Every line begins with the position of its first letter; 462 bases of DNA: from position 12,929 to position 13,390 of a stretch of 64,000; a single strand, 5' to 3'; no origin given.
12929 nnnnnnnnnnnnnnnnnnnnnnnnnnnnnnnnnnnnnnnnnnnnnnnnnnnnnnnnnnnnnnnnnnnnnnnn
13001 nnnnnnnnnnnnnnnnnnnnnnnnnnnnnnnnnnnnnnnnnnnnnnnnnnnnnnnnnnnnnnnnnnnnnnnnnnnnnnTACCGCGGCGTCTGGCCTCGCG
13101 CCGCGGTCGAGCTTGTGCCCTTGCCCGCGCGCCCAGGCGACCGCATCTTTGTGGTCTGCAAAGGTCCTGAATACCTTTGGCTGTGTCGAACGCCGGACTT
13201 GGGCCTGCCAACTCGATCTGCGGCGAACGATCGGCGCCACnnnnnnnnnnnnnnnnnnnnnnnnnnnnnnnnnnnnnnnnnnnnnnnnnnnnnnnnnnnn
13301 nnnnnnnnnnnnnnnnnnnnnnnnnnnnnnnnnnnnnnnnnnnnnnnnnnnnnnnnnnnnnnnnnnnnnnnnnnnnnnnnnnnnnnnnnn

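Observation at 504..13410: A 12.8 kb island inserted in the 5' end of dusA, flanked by a duplicated dusA 5' segment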

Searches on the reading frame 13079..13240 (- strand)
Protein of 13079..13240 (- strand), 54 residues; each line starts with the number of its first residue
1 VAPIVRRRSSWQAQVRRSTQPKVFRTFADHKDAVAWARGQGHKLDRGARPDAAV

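Call 72: find_related_loci(query=window:13079-13240:-, collection=metagenome_contigs, flank=6000)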
Query seq(54 aa) (54 aa) in metagenome_contigs; peptide patterns used: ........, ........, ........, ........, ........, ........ (x = any residue, [..] = any of these).
600 stretches matched a pattern (row limit reached: there are more); 4 encode a relative of the query (tblastn E <= 1e-3); 4 distinct loci.
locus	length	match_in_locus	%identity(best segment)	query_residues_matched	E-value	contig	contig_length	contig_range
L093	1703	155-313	49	1-53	5e-12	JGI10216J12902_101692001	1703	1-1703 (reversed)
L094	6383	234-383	48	1-50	1e-10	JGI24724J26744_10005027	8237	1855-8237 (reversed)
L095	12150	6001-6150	46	1-50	2e-9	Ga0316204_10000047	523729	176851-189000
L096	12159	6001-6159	43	1-54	4e-7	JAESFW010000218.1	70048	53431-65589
